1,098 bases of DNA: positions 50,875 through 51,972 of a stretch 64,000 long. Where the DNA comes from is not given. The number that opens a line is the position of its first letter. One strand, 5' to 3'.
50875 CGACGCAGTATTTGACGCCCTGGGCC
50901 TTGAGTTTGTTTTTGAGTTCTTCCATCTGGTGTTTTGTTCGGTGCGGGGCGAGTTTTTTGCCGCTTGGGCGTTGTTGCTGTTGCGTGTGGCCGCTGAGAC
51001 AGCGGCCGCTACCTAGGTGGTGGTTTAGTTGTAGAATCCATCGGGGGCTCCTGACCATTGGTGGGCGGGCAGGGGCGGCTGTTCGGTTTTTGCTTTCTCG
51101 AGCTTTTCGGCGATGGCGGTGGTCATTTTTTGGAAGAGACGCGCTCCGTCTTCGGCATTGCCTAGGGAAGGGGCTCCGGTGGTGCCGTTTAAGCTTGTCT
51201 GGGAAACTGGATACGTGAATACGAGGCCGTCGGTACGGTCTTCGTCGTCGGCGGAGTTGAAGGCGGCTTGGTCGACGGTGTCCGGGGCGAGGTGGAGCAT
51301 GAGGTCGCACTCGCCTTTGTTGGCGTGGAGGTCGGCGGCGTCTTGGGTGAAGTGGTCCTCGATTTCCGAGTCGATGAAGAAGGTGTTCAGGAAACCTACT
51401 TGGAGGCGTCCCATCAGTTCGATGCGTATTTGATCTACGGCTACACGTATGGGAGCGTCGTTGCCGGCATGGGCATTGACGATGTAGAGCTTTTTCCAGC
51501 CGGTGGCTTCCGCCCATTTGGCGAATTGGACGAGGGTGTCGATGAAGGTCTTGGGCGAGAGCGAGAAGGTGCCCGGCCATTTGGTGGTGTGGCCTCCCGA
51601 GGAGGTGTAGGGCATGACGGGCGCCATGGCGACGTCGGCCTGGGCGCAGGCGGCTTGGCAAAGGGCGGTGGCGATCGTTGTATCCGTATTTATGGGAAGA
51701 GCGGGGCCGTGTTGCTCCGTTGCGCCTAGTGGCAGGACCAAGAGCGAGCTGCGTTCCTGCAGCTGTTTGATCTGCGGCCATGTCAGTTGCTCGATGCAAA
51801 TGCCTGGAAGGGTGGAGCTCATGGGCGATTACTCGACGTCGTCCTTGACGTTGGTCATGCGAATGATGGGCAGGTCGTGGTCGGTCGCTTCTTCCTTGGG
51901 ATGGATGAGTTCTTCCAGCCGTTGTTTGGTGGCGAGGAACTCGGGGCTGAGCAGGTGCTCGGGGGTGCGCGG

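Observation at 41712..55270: Urea/guanidine-carboxylase nitrogen-scavenging locus with extra enzymes, a protein regulator and no recognisable riboswitch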

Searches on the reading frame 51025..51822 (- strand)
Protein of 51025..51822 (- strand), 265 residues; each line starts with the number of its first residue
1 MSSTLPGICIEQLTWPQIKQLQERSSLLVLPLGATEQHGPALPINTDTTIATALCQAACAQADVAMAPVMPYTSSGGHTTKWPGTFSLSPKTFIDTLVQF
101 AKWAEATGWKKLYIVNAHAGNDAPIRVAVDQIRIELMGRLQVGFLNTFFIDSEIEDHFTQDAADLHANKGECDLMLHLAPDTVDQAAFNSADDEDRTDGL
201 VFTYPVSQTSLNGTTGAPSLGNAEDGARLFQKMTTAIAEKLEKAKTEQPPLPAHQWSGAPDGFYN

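Call 4: search_protein_families(library=pfam, proteins=[window:51025-51822:-])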
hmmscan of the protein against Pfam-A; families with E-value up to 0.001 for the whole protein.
window:51025-51822:- (265 aa): 1 family
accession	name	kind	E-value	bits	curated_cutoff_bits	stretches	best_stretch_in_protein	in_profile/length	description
PF02633.19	Creatininase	-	1e-59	202.3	31.3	1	11-240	1-237/238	Creatinine amidohydrolase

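Call 5: search_protein_families(library=ncbifam, proteins=[window:51025-51822:-])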
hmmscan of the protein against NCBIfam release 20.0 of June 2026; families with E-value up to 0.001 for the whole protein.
window:51025-51822:- (265 aa): 4 families
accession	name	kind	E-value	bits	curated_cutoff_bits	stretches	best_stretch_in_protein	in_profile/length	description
TIGR03964.1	mycofact_creat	equivalog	1.9e-43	148.7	172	1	13-247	4-223/228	mycofactocin biosynthesis peptidyl-dipeptidase MftE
TIGR04448.1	creatininase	equivalog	8.8e-29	100.9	235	1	12-243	1-244/246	creatininase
NF041098.2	diketo_inos_hlase_IolN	equivalog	3.3e-14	52.7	245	1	7-185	6-187/307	3-dehydro-scyllo-inosose hydrolase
NF033501.0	ArfB_arch_rifla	equivalog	2.3e-07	30.8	180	1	30-147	20-132/219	2-amino-5-formylamino-6-ribosylaminopyrimidin-4(3H)-one 5'-monophosphate deformylase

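Call 11: find_homologous_proteins(query=window:51025-51822:-)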
Query window:51025-51822:- (265 aa): 1393 proteins with E <= 0.001 among 2940 candidates; the best 120 are listed.
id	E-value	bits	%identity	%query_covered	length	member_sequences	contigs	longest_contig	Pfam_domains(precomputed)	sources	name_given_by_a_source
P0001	3.2e-172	589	97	100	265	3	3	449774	PF02633.20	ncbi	-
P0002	4.2e-140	484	81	99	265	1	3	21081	PF02633.20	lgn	-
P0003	4.8e-139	480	80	97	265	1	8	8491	PF02633.20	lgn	-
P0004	9.7e-139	479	80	100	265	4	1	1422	PF02633.20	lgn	-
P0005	7.2e-138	476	78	100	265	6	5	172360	PF02633.20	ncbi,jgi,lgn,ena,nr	ncbi:MAG: creatininase family protein [Opitutales bacterium]|jgi:creatinine amidohydrolase|nr:creati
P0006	2.6e-137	475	78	100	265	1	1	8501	PF02633.20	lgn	-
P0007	3.6e-137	474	77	100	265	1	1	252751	PF02633.20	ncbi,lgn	-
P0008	3.8e-137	474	79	97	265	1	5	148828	PF02633.20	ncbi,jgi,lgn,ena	-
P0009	9.2e-137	473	80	97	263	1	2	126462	PF02633.20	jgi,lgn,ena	-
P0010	9.5e-137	473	78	100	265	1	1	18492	PF02633.20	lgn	-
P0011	1.6e-136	472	79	100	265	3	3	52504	PF02633.20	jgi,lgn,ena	-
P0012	2.2e-136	471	79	97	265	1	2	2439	PF02633.20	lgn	-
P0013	2.9e-136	471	79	97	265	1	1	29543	PF02633.20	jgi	jgi:creatinine amidohydrolase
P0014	1.0e-135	469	77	100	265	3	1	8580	PF02633.20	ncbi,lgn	-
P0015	4.3e-135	467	79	97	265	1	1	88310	PF02633.20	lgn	-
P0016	5.2e-135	467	76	100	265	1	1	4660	PF02633.20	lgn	-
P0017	5.5e-135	467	77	100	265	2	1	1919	PF02633.20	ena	-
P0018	5.9e-135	467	76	99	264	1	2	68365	PF02633.20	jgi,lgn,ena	jgi:creatinine amidohydrolase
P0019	8.2e-135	466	77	100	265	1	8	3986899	PF02633.20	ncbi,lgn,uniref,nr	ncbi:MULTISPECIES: creatininase family protein [unclassified Lentimonas]|uniref:creatininase family 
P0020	1.9e-134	465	75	100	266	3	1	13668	PF02633.20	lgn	-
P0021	2.3e-134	465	77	100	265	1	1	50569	PF02633.20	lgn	-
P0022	9.5e-134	463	77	100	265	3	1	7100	PF02633.20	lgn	-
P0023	1.1e-133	463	76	100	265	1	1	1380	PF02633.20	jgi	jgi:creatinine amidohydrolase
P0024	2.2e-133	462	77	100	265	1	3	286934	PF02633.20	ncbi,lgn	ncbi:MAG: creatininase family protein [Opitutaceae bacterium]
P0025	1.6e-132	459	76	100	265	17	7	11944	PF02633.20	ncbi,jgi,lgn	ncbi:MAG: creatinine amidohydrolase [Lentimonas sp.]|jgi:creatinine amidohydrolase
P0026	1.9e-132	459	78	97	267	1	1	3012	PF02633.20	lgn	-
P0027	2.0e-131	455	75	100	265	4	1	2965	PF02633.20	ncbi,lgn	ncbi:MAG: creatininase family protein [Opitutales bacterium]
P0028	2.6e-131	455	77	97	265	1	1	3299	PF02633.20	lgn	-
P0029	3.0e-131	455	74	100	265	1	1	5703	PF02633.20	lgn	-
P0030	1.4e-130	452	74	100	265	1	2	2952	PF02633.20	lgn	-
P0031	2.1e-130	452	75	99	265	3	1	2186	PF02633.20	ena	-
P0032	7.2e-130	450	77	99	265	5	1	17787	PF02633.20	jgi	jgi:creatinine amidohydrolase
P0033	8.5e-130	450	74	100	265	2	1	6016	PF02633.20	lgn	-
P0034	1.1e-129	449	74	100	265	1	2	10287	PF02633.20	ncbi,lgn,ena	-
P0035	1.3e-129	449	77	97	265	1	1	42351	PF02633.20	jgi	jgi:creatinine amidohydrolase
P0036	2.3e-129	448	76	97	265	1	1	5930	PF02633.20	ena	-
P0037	2.3e-128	445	76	97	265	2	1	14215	PF02633.20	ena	-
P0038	2.8e-128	445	73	100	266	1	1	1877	PF02633.20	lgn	-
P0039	3.1e-128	445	78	95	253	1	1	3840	PF02633.20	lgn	-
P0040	1.0e-126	440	77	94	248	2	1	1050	PF02633.20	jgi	jgi:creatinine amidohydrolase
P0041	1.9e-126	439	72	100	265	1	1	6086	PF02633.20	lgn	-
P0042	2.5e-126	439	75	97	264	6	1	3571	PF02633.20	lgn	-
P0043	6.8e-126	437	73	97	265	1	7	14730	PF02633.20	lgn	-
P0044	1.6e-125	436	74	97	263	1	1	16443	PF02633.20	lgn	-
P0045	2.2e-125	435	72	100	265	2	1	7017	PF02633.20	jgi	-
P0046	4.9e-125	434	75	95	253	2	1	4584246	PF02633.20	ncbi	ncbi:creatininase family protein [Coraliomargarita sp. W4R53]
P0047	5.0e-125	434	71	97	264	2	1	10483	PF02633.20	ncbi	ncbi:MAG: creatininase family protein [Verrucomicrobiota bacterium]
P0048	3.3e-124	432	72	98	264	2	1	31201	PF02633.20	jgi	jgi:creatinine amidohydrolase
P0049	1.2e-123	430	72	98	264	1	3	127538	PF02633.20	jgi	jgi:creatinine amidohydrolase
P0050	1.6e-123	429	70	100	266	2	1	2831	PF02633.20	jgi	-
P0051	2.5e-123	429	72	100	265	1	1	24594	PF02633.20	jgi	jgi:creatinine amidohydrolase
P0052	4.0e-123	428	70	100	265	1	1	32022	PF02633.20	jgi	jgi:creatinine amidohydrolase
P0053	7.7e-115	401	67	97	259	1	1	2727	PF02633.20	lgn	-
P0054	1.2e-114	400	68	96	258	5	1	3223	PF02633.20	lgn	-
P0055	1.7e-114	400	68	97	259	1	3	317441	PF02633.20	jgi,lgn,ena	-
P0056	6.6e-113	395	66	97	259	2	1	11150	PF02633.20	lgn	-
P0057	9.7e-113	394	66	96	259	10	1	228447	PF02633.20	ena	-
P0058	2.7e-112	393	67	97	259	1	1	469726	PF02633.20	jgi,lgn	jgi:creatinine amidohydrolase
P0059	1.1e-111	391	66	97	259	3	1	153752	PF02633.20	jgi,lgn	jgi:creatinine amidohydrolase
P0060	5.5e-111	388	67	96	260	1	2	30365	PF02633.20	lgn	-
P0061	6.9e-111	388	66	95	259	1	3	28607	PF02633.20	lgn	-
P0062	1.1e-110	387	66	97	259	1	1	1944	PF02633.20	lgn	-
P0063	5.4e-110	385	64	96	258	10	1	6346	PF02633.20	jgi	-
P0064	1.5e-109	384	66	96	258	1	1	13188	PF02633.20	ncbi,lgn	-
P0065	1.7e-109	383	66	97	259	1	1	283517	PF02633.20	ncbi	-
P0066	4.3e-109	382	65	95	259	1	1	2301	PF02633.20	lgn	-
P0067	6.2e-109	382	66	97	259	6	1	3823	PF02633.20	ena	-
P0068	7.8e-109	381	62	100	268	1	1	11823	PF02633.20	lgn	-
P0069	1.1e-108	381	64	97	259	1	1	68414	PF02633.20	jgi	jgi:creatinine amidohydrolase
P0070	1.6e-108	380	64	97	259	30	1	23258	PF02633.20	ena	-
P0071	1.7e-108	380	64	97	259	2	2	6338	PF02633.20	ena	-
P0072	4.5e-108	379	66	96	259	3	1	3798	PF02633.20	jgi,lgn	jgi:creatinine amidohydrolase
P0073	8.5e-108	378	63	100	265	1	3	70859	PF02633.20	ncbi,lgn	-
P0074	9.0e-108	378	66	99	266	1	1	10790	PF02633.20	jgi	-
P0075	1.1e-107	377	64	96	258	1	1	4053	PF02633.20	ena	-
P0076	1.1e-107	377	64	97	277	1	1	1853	PF02633.20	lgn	-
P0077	4.9e-107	375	64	97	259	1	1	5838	PF02633.20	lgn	-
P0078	6.4e-107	375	67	93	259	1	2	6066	PF02633.20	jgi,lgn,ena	-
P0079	1.2e-106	374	64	95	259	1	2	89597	PF02633.20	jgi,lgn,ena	jgi:creatinine amidohydrolase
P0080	3.2e-106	373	66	92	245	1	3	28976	PF02633.20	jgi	jgi:creatinine amidohydrolase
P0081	3.4e-106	373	61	100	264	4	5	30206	PF02633.20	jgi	jgi:creatinine amidohydrolase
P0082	2.7e-105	370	64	96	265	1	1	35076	PF02633.20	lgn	-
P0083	1.5e-104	367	65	97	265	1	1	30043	PF02633.20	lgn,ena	-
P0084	1.0e-103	364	64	97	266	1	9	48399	PF02633.20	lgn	-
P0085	1.3e-103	364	62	95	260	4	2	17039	PF02633.20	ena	-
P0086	7.7e-103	362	60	100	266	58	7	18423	PF02633.20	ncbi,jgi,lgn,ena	jgi:creatinine amidohydrolase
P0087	1.1e-101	358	59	100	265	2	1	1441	PF02633.20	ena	-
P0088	8.0e-96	339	59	97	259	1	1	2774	PF02633.20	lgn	-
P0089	2.1e-94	334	59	97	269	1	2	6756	PF02633.20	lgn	-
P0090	3.7e-93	330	78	70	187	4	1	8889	PF02633.20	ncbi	ncbi:MAG: creatinine amidohydrolase, partial [Lentimonas sp.]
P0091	8.4e-92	325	58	94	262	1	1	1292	PF02633.20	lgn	-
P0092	3.1e-91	323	59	94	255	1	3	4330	PF02633.20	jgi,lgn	jgi:creatinine amidohydrolase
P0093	4.4e-91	323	64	85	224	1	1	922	PF02633.20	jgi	jgi:creatinine amidohydrolase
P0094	2.8e-89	317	59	94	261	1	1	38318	PF02633.20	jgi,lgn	-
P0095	3.8e-88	313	57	94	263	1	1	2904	PF02633.20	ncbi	ncbi:MAG: creatininase family protein [Verrucomicrobiota bacterium]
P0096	5.1e-88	313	54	95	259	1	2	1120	PF02633.20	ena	-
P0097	6.3e-88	313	58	95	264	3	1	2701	PF02633.20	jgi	jgi:creatinine amidohydrolase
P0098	1.5e-87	311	56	94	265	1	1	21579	PF02633.20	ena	-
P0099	2.3e-87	311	58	95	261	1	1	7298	PF02633.20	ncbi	ncbi:MAG: creatininase family protein [Verrucomicrobiota bacterium]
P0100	3.6e-87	310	56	95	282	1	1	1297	PF02633.20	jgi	jgi:creatinine amidohydrolase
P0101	5.2e-87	310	58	96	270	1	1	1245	PF02633.20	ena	-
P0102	5.6e-87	310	55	94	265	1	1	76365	PF02633.20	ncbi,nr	ncbi:MAG: creatininase family protein [Verrucomicrobiae bacterium]|nr:creatininase family protein [V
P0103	6.4e-87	309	56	98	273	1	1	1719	PF02633.20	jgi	jgi:creatinine amidohydrolase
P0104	6.7e-87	309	55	94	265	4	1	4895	PF02633.20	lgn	-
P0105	6.8e-87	309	55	94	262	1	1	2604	PF02633.20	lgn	-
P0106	7.2e-87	309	55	97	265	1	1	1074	PF02633.20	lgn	-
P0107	1.0e-86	309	54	97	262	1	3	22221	PF02633.20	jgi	jgi:creatinine amidohydrolase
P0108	1.2e-86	309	54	95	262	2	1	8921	PF02633.20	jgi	jgi:creatinine amidohydrolase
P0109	1.2e-86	308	54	98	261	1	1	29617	PF02633.20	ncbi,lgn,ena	-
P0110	1.4e-86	308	56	95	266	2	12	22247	PF02633.20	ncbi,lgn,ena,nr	ncbi:MAG: creatininase family protein [Verrucomicrobiae bacterium]|nr:creatininase family protein [V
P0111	1.5e-86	308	54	97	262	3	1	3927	PF02633.20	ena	-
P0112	1.6e-86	308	54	97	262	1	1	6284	PF02633.20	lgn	-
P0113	1.8e-86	308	59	92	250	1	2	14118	PF02633.20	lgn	-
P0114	2.0e-86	308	57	95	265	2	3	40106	PF02633.20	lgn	-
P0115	2.1e-86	308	54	94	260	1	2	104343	PF02633.20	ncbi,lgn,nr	ncbi:MAG: creatininase family protein [Verrucomicrobiales bacterium]|nr:creatininase family protein 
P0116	2.6e-86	307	54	97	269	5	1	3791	PF02633.20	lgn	-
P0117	2.7e-86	307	54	96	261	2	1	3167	PF02633.20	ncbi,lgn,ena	-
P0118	3.7e-86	307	57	95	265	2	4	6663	PF02633.20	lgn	-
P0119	3.9e-86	307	54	97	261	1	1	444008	PF02633.20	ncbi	ncbi:MAG: creatininase family protein [Luteolibacter sp.]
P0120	4.3e-86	307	57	93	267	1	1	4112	PF02633.20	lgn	-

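Call 12: find_encoding_contigs(protein=P0019, flank=10000, max_places=2)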
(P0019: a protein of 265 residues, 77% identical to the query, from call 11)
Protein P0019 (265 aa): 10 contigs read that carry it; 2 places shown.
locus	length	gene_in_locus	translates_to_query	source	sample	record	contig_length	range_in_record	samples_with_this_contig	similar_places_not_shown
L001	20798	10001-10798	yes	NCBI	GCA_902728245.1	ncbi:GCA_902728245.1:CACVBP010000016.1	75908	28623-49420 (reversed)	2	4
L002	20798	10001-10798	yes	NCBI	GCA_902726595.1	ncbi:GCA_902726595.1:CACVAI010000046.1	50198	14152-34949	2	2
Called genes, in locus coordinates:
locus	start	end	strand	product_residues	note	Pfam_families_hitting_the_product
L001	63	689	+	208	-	-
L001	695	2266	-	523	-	PF22673:MCP-like_PDC_1 (weak), PF04326:SLFN_AlbA_2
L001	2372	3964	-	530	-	PF00583:Acetyltransf_1, PF13508:Acetyltransf_7 (weak), PF00795:CN_hydrolase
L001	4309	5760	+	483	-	PF13598:DUF4139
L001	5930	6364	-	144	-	PF01402:RHH_1 (weak), PF23434:DUF7120 (weak), PF08753:NikR_C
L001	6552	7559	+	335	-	PF13379:NMT1_2, PF09084:NMT1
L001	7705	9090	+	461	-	PF00528:BPD_transp_1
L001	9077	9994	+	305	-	PF00005:ABC_tran, PF13304:AAA_21 (faint)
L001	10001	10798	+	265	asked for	PF02633:Creatininase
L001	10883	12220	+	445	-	PF00120:Gln-synt_C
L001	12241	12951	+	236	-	PF09347:DUF1989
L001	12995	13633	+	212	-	PF09347:DUF1989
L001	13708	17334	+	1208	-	PF00289:Biotin_carb_N, PF02786:CPSase_L_D2, PF07478:Dala_Dala_lig_C, PF02785:Biotin_carb_C, PF02626:CT_A_B, PF02682:CT_C_D, PF00364:Biotin_lipoyl, PF25917:BSH_RND (weak), +1 more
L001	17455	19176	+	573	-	PF01425:Amidase, PF21986:AH_C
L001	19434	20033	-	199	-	PF00625:Guanylate_kin, PF13671:AAA_33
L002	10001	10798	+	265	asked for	PF02633:Creatininase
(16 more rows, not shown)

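Call 13: find_encoding_contigs(protein=P0058, flank=10000, max_places=2)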
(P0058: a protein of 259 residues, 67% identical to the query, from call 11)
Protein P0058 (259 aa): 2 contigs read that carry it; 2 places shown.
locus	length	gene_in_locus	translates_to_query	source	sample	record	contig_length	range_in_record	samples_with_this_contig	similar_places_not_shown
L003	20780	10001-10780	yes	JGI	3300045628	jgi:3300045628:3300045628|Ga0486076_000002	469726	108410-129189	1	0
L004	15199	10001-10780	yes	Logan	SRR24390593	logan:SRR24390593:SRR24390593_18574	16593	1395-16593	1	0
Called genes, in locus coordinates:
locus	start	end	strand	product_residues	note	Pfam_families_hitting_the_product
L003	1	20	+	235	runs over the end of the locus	PF09347:DUF1989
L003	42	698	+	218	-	PF09347:DUF1989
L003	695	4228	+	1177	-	PF00289:Biotin_carb_N, PF02222:ATP-grasp, PF02786:CPSase_L_D2, PF07478:Dala_Dala_lig_C, PF02785:Biotin_carb_C, PF02626:CT_A_B, PF02682:CT_C_D, PF00364:Biotin_lipoyl, +1 more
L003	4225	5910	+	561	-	PF01425:Amidase, PF21986:AH_C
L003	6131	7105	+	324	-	PF13379:NMT1_2, PF09084:NMT1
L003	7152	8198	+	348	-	PF00528:BPD_transp_1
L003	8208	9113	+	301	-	PF00005:ABC_tran, PF02463:SMC_N (faint)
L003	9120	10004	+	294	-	PF01522:Polysacc_deac_1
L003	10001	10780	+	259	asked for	PF02633:Creatininase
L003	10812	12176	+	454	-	PF00120:Gln-synt_C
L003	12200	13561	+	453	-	PF00355:Rieske, PF00848:Ring_hydroxyl_A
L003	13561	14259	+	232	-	PF03781:FGE-sulfatase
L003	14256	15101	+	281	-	PF01261:AP_endonuc_2 (weak)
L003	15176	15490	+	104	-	PF00829:Ribosomal_L21p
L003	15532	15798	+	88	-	PF01016:Ribosomal_L27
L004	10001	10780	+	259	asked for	PF02633:Creatininase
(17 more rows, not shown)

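Call 14: find_encoding_contigs(protein=P0119, flank=10000, max_places=2)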
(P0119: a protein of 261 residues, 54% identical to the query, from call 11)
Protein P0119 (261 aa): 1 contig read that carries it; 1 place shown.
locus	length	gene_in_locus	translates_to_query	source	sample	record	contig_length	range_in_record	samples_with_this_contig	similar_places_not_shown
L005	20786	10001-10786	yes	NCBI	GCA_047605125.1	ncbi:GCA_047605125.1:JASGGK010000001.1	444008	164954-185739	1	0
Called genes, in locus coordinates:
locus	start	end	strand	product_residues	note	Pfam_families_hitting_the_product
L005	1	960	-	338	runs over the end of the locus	PF08331:QueG_DUF1730, PF12838:Fer4_7 (faint), PF13484:Fer4_16, PF25160:LdpA_Fe-S-bd (faint)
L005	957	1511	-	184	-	PF13238:AAA_18 (weak), PF13671:AAA_33, PF01202:SKI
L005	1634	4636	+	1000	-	PF02837:Glyco_hydro_2_N (faint), PF22666:Glyco_hydro_2_N2, PF00703:Glyco_hydro_2, PF16355:DUF4982, PF18565:Glyco_hydro2_C5, PF00754:F5_F8_type_C, PF22633:F5_F8_type_C_2 (weak)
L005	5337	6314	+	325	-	PF13379:NMT1_2, PF09084:NMT1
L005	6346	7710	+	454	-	PF00528:BPD_transp_1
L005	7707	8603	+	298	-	PF00005:ABC_tran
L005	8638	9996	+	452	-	PF00120:Gln-synt_C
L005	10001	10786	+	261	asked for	PF02633:Creatininase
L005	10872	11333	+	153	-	PF01402:RHH_1 (weak), PF08753:NikR_C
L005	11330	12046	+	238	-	PF09347:DUF1989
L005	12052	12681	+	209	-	PF09347:DUF1989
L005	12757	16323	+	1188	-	PF00289:Biotin_carb_N, PF02786:CPSase_L_D2, PF07478:Dala_Dala_lig_C, PF02785:Biotin_carb_C, PF02626:CT_A_B, PF02682:CT_C_D, PF00364:Biotin_lipoyl (weak)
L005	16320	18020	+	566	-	PF01425:Amidase, PF21986:AH_C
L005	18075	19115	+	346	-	PF01300:Sua5_yciO_yrdC, PF03481:Sua5_C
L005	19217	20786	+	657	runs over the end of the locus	PF16177:ACAS_N, PF00501:AMP-binding, PF13193:AMP-binding_C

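Call 19: search_solved_structures(query=window:51025-51822:-, max_evalue=0.001, show_alignments=2)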
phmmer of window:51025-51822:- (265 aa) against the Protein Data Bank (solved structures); distinct sequences matched with E-value up to 0.001: 8.
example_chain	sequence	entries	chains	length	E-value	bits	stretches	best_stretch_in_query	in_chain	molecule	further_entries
3no4_A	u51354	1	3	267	6.7e-18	68.3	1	6-188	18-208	creatinine amidohydrolase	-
1q3k_A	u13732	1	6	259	3.6e-12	49.5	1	8-240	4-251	creatininase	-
3a6g_A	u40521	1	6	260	3.8e-12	49.5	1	8-241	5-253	Creatinine amidohydrolase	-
3a6e_A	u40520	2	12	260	5.9e-12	48.8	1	8-241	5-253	Creatinine amidohydrolase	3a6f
3a6h_A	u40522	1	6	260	6.7e-12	48.6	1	8-241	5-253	Creatinine amidohydrolase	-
1j2t_A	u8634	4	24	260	7.1e-12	48.6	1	8-241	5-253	creatinine amidohydrolase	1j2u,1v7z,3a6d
3a6j_A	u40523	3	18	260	7.1e-12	48.6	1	8-241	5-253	Creatinine amidohydrolase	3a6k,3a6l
3lub_A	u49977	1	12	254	1.1e-06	31.6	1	20-193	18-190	Putative creatinine amidohydrolase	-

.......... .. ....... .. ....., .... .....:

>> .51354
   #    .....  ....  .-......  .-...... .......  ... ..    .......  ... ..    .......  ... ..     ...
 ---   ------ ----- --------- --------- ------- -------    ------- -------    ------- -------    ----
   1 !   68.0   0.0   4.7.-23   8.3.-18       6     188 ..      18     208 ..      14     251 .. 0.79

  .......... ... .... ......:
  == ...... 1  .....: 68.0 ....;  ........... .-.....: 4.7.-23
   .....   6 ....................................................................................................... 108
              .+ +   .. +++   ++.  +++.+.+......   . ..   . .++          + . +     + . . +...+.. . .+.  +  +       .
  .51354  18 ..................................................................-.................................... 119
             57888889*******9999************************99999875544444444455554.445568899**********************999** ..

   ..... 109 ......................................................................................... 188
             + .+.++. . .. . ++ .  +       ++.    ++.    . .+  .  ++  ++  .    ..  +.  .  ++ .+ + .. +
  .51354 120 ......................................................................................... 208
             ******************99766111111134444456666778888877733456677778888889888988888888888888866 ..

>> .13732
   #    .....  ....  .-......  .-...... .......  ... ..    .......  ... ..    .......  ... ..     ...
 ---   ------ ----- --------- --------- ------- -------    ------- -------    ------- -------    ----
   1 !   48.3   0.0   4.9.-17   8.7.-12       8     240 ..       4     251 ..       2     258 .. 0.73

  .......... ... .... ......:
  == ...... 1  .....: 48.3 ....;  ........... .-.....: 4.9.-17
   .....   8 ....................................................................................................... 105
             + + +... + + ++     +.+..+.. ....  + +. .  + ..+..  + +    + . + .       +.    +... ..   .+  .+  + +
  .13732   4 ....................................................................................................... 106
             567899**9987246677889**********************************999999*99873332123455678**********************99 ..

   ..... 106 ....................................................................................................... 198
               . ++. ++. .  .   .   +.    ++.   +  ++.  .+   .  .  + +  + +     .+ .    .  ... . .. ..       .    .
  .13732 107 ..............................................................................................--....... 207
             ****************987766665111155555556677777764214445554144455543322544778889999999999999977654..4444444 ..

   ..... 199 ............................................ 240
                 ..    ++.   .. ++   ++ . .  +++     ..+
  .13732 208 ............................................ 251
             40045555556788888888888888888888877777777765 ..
